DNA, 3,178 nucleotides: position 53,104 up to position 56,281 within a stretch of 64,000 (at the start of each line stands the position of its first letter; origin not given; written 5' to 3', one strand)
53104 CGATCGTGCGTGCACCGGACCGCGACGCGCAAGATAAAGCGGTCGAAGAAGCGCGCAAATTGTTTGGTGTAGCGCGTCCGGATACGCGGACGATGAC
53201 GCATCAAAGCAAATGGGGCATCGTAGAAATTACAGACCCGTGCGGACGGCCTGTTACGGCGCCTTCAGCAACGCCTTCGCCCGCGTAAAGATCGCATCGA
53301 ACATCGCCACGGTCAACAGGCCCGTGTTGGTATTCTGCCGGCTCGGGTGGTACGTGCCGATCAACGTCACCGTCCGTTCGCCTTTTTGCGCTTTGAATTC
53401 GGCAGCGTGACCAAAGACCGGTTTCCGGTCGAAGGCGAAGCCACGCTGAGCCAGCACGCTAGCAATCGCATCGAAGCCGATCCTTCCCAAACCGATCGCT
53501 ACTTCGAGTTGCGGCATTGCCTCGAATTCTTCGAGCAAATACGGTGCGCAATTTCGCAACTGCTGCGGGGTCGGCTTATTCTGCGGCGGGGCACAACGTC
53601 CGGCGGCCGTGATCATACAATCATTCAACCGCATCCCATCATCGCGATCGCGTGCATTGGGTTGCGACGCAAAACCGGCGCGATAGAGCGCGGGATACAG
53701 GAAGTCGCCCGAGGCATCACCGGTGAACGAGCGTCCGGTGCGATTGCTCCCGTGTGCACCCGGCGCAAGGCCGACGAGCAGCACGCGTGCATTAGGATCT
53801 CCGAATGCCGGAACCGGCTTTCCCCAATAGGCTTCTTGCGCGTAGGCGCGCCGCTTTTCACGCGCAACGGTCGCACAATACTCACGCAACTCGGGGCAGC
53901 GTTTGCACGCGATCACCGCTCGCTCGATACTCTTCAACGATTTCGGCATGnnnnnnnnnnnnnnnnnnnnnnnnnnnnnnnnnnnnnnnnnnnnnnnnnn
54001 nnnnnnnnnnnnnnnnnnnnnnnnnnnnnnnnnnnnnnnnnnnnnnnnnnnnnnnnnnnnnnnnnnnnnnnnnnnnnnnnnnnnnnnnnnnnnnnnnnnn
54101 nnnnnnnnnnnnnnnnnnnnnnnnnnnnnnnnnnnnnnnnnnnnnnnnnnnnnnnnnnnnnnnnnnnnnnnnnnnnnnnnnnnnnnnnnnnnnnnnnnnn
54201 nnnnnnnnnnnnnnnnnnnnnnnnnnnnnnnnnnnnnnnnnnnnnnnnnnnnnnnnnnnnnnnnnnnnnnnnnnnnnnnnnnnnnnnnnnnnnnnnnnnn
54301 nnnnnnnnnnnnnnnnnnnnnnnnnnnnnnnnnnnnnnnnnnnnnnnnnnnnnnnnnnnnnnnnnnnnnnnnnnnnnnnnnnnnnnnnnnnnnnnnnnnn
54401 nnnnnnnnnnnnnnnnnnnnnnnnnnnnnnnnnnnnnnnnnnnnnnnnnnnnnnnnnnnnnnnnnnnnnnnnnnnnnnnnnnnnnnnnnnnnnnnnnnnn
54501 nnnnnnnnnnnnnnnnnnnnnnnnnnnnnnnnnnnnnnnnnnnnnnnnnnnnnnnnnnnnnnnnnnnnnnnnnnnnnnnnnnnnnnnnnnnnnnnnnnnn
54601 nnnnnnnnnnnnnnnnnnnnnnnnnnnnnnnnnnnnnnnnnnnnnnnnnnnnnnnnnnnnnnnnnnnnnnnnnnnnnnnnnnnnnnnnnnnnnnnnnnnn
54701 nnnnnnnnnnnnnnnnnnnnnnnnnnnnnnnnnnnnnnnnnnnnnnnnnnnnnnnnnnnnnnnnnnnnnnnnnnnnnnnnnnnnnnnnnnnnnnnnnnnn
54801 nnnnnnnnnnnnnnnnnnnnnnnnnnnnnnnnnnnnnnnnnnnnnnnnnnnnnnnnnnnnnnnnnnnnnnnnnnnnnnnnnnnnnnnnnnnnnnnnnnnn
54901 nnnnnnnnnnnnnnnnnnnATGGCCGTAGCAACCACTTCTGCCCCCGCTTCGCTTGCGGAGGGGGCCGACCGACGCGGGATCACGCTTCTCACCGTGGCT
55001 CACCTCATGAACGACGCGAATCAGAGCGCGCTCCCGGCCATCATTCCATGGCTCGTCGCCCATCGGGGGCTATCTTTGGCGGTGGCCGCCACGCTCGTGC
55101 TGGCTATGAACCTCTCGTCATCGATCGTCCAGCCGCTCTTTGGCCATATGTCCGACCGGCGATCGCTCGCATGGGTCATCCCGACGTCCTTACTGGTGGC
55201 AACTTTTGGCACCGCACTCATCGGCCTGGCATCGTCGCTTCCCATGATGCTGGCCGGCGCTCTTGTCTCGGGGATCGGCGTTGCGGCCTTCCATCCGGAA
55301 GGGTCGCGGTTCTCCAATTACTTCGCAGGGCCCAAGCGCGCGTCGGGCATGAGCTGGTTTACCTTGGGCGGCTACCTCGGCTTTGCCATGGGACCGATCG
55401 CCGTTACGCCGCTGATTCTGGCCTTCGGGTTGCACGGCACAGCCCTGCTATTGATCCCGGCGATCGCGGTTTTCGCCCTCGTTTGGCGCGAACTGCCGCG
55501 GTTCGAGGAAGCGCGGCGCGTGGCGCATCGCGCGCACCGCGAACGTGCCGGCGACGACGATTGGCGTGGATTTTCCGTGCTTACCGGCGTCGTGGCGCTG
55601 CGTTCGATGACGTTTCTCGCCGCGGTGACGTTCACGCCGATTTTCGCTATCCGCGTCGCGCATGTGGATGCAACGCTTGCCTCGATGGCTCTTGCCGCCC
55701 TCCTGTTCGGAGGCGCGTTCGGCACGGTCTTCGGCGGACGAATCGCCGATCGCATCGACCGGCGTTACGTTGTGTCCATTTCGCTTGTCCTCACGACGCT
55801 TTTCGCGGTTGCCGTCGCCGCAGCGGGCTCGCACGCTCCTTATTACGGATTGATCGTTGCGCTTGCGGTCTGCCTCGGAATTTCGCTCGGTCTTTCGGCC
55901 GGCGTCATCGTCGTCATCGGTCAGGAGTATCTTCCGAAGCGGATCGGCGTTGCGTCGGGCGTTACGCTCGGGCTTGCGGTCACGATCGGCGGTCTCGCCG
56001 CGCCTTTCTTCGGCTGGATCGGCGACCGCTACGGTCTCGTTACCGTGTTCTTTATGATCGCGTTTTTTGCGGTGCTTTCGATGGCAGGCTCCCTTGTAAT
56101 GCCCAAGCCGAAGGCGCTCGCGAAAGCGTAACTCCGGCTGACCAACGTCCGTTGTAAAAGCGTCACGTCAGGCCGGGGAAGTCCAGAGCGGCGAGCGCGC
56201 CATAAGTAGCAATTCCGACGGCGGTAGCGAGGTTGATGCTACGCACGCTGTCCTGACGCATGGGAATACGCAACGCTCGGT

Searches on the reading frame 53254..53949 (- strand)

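Call 59: search_protein_families(library=pfam, proteins=[window:53254-53949:-], max_evalue=0.0001)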
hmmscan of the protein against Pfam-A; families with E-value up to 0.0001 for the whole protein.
window:53254-53949:- (231 aa): 1 family
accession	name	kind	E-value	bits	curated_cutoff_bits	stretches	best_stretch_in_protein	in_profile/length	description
PF03167.25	UDG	-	3.4e-26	92.4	24.3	1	48-221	2-137/141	Uracil DNA glycosylase superfamily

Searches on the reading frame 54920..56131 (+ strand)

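Call 59: search_protein_families(library=pfam, proteins=[window:54920-56131:+], max_evalue=0.0001)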
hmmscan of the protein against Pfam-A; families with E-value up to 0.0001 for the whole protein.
window:54920-56131:+ (403 aa): 2 families
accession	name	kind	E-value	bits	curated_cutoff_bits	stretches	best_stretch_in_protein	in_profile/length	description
PF07690.21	MFS_1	-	1.6e-41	142.8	33.4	2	25-362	2-347/347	Major Facilitator Superfamily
PF00083.30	Sugar_tr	-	4.7e-09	36.1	22.3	1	251-395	45-192/452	Sugar (and other) transporter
